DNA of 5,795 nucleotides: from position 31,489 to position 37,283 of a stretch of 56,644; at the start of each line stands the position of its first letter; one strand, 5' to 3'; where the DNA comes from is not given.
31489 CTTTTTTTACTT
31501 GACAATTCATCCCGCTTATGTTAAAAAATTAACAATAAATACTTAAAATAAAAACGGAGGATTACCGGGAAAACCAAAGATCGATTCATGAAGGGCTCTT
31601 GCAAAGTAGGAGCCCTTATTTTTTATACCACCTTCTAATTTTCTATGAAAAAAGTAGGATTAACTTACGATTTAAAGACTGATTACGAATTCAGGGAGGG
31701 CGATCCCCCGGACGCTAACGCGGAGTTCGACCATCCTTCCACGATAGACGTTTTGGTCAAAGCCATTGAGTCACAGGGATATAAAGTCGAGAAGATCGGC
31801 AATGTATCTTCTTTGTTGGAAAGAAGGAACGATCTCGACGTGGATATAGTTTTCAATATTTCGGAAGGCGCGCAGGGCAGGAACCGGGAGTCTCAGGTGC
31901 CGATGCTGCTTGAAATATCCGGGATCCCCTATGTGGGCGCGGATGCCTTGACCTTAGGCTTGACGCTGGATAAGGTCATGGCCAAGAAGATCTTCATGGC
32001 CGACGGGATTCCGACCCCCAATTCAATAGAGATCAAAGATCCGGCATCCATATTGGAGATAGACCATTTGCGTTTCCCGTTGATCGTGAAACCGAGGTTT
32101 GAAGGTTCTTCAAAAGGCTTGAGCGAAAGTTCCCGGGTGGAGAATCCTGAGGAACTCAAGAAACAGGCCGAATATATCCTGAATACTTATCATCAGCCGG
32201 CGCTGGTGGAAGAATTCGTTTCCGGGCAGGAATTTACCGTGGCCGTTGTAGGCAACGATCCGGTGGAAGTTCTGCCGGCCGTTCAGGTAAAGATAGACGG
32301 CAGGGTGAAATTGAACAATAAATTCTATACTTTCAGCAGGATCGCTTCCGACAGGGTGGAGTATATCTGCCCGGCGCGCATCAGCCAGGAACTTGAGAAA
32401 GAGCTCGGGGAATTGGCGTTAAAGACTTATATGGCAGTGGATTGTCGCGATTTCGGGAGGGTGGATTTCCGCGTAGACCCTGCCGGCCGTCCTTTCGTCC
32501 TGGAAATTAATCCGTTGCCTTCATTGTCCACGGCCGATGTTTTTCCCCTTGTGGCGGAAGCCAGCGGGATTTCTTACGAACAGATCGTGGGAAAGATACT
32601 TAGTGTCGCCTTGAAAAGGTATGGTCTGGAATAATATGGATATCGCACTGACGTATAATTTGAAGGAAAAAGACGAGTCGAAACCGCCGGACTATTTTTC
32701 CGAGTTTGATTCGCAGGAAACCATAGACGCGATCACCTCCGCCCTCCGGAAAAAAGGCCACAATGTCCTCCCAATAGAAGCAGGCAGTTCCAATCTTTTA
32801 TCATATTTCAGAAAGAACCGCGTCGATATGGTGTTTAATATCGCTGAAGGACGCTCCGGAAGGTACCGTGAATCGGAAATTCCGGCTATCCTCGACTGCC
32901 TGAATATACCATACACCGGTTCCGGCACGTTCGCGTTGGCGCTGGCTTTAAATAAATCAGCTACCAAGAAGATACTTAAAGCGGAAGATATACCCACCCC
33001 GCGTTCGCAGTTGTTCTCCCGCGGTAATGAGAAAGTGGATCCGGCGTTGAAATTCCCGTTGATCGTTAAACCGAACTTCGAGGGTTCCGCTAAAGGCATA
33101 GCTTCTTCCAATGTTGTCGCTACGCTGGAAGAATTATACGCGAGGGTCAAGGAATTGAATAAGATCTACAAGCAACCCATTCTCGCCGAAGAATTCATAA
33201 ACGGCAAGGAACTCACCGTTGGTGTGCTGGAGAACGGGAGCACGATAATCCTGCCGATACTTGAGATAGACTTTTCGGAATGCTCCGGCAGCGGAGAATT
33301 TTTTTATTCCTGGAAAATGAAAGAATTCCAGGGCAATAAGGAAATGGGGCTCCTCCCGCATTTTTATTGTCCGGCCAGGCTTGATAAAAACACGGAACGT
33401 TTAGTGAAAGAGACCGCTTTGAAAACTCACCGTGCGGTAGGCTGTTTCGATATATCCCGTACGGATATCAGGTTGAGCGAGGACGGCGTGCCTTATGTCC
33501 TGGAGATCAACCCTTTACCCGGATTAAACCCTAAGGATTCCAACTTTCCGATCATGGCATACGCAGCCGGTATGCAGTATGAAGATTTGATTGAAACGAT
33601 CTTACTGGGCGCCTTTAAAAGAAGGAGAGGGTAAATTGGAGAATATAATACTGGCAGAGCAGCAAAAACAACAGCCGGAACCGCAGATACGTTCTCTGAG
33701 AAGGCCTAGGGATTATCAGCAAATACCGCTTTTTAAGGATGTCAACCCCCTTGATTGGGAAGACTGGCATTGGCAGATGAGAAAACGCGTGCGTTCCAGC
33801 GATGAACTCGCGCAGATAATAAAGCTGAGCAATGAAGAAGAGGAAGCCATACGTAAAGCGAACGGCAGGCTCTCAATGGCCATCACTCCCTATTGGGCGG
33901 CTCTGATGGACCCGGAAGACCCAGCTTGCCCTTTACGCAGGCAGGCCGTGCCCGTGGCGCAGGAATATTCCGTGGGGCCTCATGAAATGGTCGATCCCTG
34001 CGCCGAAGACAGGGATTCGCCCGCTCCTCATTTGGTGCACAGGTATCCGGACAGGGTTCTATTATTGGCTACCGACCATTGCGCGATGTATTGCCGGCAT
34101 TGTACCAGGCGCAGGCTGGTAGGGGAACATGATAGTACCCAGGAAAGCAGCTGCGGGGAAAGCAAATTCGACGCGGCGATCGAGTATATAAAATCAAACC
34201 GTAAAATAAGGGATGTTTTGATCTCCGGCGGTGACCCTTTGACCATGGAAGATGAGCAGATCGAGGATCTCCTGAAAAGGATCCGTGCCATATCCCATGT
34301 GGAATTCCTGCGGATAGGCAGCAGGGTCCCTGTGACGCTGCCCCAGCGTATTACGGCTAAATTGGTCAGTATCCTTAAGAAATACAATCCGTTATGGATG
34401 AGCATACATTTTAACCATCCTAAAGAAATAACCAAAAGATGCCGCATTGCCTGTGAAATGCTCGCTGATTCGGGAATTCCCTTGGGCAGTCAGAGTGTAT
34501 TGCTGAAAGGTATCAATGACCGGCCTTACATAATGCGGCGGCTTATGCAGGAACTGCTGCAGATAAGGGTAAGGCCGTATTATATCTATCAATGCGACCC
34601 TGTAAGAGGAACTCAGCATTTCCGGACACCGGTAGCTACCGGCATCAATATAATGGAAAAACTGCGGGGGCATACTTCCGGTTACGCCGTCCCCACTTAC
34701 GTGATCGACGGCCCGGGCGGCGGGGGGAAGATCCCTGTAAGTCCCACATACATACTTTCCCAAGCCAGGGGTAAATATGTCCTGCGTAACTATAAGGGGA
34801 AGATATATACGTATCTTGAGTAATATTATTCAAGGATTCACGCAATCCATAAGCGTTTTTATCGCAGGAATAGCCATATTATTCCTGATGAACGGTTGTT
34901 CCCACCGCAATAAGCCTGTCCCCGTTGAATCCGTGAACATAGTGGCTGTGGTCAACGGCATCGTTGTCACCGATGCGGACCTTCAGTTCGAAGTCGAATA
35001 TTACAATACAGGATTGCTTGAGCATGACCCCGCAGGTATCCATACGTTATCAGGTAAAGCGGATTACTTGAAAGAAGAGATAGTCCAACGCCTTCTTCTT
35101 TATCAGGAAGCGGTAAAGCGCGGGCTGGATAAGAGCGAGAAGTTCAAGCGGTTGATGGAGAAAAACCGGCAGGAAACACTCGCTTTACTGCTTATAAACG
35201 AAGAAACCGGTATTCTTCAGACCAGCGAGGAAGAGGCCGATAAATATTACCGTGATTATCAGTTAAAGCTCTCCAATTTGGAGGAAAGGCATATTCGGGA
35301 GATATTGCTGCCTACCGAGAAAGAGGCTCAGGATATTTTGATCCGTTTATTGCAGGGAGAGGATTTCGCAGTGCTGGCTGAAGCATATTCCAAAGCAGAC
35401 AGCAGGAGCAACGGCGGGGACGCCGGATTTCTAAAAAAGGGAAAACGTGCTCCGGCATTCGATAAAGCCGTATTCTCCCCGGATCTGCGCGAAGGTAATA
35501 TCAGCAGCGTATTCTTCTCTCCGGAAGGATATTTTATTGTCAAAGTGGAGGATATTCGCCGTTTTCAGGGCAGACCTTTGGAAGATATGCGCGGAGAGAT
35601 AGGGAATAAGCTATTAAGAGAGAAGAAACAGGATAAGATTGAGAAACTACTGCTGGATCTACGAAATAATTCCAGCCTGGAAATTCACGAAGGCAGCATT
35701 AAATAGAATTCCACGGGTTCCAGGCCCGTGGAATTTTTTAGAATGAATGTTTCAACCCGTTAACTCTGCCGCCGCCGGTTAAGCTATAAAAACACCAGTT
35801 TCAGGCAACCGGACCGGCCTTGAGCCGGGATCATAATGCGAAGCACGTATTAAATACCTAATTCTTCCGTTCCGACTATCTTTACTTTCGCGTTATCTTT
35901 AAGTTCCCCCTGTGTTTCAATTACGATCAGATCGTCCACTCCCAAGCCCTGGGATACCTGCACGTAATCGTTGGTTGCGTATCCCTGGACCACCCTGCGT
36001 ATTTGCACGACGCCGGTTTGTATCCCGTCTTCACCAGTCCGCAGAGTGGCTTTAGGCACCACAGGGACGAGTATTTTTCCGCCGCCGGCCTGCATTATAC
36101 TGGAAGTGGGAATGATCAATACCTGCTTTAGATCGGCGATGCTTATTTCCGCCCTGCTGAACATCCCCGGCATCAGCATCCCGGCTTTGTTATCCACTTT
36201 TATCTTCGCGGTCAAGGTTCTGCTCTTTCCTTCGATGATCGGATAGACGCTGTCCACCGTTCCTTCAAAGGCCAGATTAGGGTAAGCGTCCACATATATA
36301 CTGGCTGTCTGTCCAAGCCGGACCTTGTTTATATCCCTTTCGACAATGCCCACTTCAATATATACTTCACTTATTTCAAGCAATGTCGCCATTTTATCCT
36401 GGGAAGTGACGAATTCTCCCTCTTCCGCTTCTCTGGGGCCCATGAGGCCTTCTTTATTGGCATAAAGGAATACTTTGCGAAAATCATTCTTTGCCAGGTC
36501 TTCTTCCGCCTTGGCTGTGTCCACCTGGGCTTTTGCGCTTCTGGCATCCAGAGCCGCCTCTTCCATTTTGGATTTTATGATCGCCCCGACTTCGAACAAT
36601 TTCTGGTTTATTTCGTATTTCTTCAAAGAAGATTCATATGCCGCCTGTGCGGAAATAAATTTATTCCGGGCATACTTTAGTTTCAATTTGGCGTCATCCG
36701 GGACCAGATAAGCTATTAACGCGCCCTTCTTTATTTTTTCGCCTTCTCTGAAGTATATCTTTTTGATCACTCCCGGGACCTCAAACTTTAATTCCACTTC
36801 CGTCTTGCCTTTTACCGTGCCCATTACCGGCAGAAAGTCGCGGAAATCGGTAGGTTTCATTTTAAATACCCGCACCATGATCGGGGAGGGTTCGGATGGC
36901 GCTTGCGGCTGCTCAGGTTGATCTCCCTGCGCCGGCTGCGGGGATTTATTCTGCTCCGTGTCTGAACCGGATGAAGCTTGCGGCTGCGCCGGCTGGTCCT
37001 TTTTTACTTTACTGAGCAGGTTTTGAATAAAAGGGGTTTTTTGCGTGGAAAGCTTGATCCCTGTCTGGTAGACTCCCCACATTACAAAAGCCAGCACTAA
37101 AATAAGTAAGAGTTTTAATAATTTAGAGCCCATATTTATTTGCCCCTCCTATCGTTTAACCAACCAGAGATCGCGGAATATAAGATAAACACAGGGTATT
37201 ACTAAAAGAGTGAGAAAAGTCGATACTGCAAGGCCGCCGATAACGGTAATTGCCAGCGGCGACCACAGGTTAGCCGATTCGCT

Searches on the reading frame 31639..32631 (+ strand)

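Call 54: search_protein_families(library=pfam, proteins=[window:31639-32631:+], max_evalue=0.001)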
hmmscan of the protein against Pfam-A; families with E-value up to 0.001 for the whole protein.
window:31639-32631:+ (331 aa): 4 families
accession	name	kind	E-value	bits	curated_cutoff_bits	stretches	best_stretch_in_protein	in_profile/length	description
PF07478.18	Dala_Dala_lig_C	-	1.8e-39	135.8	24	1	141-321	32-203/204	D-ala D-ala ligase C-terminus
PF13535.11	ATP-grasp_4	-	2.4e-07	31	27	1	145-293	2-151/160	ATP-grasp domain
PF02655.19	ATP-grasp_3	-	2.4e-06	28.1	23.2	1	111-292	3-155/160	ATP-grasp domain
PF02786.22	CPSase_L_D2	-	0.00017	21.6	19.8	1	111-294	1-180/211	Carbamoyl-phosphate synthase L chain, ATP binding domain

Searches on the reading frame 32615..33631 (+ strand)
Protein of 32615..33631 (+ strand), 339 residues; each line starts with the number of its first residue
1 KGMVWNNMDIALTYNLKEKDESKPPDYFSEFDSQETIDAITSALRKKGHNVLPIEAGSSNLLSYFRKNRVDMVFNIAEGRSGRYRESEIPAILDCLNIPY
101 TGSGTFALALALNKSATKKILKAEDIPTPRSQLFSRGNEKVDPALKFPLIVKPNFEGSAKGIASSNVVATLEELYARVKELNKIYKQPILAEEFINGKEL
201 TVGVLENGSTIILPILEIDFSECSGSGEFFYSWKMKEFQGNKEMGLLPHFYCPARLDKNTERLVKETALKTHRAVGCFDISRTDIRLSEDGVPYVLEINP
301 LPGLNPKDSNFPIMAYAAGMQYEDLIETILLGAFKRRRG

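Call 54: search_protein_families(library=pfam, proteins=[window:32615-33631:+], max_evalue=0.001)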
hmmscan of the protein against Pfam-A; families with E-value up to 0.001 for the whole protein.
window:32615-33631:+ (339 aa): 4 families
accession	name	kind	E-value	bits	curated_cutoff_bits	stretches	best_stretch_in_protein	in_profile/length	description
PF07478.18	Dala_Dala_lig_C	-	4e-34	118.4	24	1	138-330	28-203/204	D-ala D-ala ligase C-terminus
PF02655.19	ATP-grasp_3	-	3.3e-06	27.7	23.2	1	113-300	3-155/160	ATP-grasp domain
PF13535.11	ATP-grasp_4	-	3.7e-06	27.1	27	1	146-223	2-91/160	ATP-grasp domain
PF01071.24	GARS_A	-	0.00021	21.6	27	1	113-214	2-108/194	Phosphoribosylglycinamide synthetase, ATP-grasp (A) domain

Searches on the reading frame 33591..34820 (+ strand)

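Call 54: search_protein_families(library=pfam, proteins=[window:33591-34820:+], max_evalue=0.001)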
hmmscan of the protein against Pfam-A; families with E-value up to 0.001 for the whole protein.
window:33591-34820:+ (410 aa): 3 families
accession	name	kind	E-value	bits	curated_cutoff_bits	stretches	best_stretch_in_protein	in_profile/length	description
PF12544.13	LAM_C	-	3.8e-25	88.9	26.7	1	355-410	1-56/127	Lysine-2,3-aminomutase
PF04055.27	Radical_SAM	-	1.2e-09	39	29.5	1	161-311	4-157/166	Radical SAM superfamily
PF13353.11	Fer4_12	-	1.1e-05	26.2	22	1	160-233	11-79/137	4Fe-4S single cluster domain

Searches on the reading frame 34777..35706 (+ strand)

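Call 21: search_protein_families(library=pfam, proteins=[window:34777-35706:+], max_evalue=0.01)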
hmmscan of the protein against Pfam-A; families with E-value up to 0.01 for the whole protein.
window:34777-35706:+ (309 aa): 5 families
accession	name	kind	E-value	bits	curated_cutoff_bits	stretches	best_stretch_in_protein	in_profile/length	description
PF13616.12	Rotamase_3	-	2.2e-15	57.7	22.5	1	181-260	37-115/116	PPIC-type PPIASE domain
PF00639.27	Rotamase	-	1.4e-14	55.3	21.7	1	180-259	18-97/97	PPIC-type PPIASE domain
PF13145.12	Rotamase_2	-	8.2e-10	40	27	1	150-272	2-120/121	PPIC-type PPIASE domain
PF13623.11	SurA_N_2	-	0.00063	20.1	28.5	1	19-122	5-113/145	SurA-like N-terminal domain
PF13624.11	SurA_N_3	-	0.0095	16.2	27.2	0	23-121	10-110/162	SurA-like N-terminal domain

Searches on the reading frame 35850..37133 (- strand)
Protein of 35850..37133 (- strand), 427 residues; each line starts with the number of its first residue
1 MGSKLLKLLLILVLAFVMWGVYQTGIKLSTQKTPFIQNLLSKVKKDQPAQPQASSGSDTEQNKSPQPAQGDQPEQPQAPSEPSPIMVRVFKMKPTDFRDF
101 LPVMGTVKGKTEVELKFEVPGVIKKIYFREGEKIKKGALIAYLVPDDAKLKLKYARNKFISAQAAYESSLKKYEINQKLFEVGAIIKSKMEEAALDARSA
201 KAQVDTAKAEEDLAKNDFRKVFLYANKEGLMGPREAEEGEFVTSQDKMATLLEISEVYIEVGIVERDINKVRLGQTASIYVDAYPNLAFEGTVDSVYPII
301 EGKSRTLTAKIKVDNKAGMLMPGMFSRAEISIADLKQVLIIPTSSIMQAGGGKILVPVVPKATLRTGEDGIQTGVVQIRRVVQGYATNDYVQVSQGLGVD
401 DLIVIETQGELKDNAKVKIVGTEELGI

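Call 21: search_protein_families(library=pfam, proteins=[window:35850-37133:-], max_evalue=0.01)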
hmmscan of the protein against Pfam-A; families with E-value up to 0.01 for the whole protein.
window:35850-37133:- (427 aa): 3 families
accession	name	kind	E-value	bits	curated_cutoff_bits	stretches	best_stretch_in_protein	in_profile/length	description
PF16576.10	HlyD_D23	-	2.8e-30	105.7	30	1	112-325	19-213/214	Barrel-sandwich domain of CusB or HlyD membrane-fusion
PF13437.12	HlyD_3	-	2e-14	54.6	22.2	1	235-323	14-106/106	HlyD family secretion protein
PF00364.28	Biotin_lipoyl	-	0.0033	17.7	22.1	1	110-143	40-73/73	Biotin-requiring enzyme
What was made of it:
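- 35850..37133 (-): Membrane-fusion (periplasmic adaptor) protein. HlyD_D23 and HlyD_3 (call 21).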
